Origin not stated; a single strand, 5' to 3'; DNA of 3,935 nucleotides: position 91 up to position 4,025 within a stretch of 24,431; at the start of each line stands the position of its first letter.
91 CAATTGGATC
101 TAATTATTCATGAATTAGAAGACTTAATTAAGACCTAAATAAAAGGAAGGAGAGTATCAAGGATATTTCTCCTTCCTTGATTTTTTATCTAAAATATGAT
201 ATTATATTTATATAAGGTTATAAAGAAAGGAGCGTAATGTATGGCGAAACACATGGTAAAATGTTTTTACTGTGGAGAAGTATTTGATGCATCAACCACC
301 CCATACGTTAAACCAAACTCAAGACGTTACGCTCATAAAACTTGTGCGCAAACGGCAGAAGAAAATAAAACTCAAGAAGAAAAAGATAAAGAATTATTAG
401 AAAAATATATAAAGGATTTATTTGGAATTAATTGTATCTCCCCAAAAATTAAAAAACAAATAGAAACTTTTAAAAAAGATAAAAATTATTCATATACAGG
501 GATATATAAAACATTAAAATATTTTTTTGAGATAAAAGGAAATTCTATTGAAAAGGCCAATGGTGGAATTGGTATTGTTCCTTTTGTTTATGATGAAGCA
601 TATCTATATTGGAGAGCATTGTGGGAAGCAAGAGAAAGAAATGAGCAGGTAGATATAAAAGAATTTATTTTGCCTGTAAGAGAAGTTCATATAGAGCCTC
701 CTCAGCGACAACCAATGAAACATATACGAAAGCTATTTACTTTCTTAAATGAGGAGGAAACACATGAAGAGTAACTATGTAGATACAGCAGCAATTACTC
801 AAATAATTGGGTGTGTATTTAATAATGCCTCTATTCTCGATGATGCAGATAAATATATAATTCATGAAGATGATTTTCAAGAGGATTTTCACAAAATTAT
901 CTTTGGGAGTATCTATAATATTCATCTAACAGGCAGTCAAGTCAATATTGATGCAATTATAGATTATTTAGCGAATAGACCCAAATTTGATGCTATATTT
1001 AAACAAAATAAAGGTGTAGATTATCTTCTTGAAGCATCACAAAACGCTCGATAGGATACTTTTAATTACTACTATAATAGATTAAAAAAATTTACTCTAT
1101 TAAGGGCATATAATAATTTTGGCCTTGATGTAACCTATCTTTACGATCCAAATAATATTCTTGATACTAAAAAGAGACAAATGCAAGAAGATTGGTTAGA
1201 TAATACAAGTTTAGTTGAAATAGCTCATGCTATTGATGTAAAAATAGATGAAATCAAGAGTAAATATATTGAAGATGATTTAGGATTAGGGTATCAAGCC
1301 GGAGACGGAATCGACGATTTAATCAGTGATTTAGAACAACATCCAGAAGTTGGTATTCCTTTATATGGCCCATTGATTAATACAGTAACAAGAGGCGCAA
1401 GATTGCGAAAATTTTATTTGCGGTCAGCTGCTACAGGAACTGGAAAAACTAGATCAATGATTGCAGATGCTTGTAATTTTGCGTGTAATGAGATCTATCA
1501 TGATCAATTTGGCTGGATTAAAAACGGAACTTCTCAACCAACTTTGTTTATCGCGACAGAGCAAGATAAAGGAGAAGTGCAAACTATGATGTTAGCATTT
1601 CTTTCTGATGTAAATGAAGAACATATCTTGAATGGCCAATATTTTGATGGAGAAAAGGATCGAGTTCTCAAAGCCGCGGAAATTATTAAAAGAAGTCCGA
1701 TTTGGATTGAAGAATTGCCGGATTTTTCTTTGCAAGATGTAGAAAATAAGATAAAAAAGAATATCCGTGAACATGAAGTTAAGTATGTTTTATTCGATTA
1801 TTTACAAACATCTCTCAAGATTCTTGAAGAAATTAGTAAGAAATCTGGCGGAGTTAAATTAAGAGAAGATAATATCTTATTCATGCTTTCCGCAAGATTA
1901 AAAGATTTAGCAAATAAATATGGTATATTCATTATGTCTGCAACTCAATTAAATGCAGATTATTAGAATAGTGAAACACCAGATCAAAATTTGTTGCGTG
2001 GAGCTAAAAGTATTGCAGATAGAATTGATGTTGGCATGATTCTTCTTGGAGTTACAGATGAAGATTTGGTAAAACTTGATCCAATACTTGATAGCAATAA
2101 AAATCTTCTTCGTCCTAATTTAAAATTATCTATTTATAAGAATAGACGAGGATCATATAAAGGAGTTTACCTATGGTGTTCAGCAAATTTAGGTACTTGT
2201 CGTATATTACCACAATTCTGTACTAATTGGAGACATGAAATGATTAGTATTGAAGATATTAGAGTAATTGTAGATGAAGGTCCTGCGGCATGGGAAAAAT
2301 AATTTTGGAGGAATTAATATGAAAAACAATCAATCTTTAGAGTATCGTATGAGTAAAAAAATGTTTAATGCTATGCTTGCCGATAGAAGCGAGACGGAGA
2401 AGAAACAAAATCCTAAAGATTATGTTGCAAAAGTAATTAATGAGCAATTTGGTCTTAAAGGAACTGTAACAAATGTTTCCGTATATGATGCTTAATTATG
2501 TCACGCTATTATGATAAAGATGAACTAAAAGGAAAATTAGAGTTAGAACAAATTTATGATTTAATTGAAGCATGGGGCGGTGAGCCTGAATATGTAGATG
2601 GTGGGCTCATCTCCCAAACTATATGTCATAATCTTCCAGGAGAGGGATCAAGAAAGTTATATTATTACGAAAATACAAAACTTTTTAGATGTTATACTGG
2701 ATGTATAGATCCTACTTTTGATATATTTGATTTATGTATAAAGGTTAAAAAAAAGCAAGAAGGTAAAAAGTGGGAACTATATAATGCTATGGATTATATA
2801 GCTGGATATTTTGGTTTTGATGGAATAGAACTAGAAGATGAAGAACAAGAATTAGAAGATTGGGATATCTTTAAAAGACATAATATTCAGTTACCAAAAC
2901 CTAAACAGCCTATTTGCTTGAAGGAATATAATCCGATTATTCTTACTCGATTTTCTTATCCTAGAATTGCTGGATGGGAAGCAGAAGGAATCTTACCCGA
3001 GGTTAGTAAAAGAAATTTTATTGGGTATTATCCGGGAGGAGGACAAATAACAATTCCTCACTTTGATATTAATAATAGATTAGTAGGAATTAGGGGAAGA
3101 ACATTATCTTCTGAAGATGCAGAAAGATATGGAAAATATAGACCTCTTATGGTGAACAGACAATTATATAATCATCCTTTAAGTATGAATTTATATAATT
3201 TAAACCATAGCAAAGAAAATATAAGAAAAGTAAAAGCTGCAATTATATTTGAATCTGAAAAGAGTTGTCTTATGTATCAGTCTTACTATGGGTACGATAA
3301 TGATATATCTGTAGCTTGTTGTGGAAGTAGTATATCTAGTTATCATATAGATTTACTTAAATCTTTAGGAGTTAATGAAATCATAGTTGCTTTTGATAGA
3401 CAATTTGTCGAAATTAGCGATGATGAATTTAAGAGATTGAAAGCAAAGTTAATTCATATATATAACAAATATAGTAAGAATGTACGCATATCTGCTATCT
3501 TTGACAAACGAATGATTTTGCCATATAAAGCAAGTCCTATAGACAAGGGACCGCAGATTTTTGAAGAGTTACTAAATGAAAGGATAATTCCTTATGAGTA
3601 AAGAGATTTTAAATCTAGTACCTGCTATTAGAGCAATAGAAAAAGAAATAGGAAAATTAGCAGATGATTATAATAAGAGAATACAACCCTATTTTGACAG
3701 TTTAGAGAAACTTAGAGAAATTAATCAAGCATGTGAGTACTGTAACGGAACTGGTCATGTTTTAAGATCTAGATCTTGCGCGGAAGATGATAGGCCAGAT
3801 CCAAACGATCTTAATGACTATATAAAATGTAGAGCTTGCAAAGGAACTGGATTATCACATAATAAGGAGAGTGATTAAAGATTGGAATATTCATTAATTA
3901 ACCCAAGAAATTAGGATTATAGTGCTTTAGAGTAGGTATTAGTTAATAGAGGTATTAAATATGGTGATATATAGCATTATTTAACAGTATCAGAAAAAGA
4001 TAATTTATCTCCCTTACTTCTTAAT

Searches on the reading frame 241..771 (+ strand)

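Call 8: search_protein_families(library=pfam, proteins=[window:241-771:+], max_evalue=0.01)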
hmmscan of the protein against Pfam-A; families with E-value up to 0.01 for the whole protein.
seq(177 aa): 0 families

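Call 10: search_protein_families(library=phrogs, proteins=[window:241-771:+], max_evalue=0.001)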
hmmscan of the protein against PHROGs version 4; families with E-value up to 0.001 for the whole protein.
seq(177 aa): 1 family
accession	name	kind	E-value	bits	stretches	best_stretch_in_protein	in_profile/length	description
phrog_4680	-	unknown function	1.4e-22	81.4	1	5-141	4-136/164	-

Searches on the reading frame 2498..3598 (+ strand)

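Call 8: search_protein_families(library=pfam, proteins=[window:2498-3598:+], max_evalue=0.01)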
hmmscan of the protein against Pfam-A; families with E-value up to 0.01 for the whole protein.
seq(367 aa): 0 families

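Call 10: search_protein_families(library=phrogs, proteins=[window:2498-3598:+], max_evalue=0.001)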
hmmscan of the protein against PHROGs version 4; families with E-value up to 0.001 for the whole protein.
seq(367 aa): 3 families
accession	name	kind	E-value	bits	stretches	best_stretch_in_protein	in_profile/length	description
phrog_47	-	DNA, RNA and nucleotide metabolism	2.5e-32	113.3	1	43-365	58-336/947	DNA primase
phrog_33561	-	unknown function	1.1e-14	55.8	1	268-363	11-110/139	-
phrog_6444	-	DNA, RNA and nucleotide metabolism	2.3e-06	27.7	1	183-300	203-310/577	DNA primase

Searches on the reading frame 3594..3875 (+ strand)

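Call 8: search_protein_families(library=pfam, proteins=[window:3594-3875:+], max_evalue=0.01)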
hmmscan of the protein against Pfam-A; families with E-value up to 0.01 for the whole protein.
seq(94 aa): 3 families
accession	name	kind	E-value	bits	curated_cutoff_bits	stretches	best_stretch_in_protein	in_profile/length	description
PF00684.25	DnaJ_CXXCXGXG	-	1.5e-05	25.5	32.7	0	42-63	39-59/65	DnaJ central domain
PF15777.11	Anti-TRAP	-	0.004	17.5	32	0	40-87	6-41/59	Tryptophan RNA-binding attenuator protein inhibitory protein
PF17302.8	DUF5351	-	0.0076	16.9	27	0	47-56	1-10/29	Family of unknown function (DUF5351)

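Call 10: search_protein_families(library=phrogs, proteins=[window:3594-3875:+], max_evalue=0.001)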
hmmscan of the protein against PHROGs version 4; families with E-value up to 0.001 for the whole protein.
seq(94 aa): 0 families
